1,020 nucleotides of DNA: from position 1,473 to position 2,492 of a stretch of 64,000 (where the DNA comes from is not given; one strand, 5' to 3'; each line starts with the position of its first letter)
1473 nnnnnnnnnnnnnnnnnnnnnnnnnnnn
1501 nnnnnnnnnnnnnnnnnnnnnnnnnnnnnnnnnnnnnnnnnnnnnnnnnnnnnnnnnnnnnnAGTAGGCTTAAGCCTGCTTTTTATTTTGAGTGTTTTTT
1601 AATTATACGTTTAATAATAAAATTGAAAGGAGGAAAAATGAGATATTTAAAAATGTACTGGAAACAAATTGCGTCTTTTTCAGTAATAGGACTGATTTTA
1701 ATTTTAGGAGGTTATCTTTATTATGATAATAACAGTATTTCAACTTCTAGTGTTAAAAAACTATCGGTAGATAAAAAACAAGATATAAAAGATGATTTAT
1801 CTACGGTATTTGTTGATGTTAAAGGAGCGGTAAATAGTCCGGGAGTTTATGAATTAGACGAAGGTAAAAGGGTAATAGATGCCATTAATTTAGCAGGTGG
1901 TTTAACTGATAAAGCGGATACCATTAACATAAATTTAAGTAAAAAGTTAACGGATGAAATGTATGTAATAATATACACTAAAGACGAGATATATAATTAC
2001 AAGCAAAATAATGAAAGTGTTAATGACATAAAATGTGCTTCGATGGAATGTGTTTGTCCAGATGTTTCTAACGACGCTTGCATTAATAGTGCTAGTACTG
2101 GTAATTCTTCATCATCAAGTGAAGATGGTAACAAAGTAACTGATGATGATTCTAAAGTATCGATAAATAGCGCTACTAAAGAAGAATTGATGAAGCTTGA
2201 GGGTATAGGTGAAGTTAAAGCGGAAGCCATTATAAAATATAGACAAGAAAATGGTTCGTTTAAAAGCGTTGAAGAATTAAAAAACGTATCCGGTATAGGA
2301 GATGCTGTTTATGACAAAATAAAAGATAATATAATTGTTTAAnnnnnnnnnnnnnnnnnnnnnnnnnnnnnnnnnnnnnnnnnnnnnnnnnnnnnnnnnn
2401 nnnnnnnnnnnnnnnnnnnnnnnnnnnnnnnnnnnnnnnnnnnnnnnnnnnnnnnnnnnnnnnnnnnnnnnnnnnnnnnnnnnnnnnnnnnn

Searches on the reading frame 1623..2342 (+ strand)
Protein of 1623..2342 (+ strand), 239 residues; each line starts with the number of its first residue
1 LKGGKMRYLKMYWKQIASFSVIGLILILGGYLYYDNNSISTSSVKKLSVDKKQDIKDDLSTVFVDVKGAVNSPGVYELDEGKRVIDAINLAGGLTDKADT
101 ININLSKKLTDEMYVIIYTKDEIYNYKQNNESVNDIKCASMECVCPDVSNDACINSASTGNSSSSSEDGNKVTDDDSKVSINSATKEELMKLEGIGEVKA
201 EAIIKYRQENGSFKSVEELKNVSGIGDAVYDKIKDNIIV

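Call 17: search_protein_families(library=pfam, proteins=[window:1623-2342:+], max_evalue=0.00001)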
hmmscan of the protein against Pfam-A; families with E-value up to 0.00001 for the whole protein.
window:1623-2342:+ (239 aa): 4 families
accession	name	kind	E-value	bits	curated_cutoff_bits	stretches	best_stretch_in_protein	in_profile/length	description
PF12836.13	HHH_3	-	2.7e-22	79.1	27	1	177-237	4-64/65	Helix-hairpin-helix motif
PF10531.15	SLBB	-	2.9e-14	53.1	27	1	64-112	2-49/55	SLBB domain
PF00633.29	HHH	-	6.3e-13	48.3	24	1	180-206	4-30/30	Helix-hairpin-helix motif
PF22461.2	SLBB_2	-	6.8e-07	29.7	27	1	64-108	3-49/79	SLBB domain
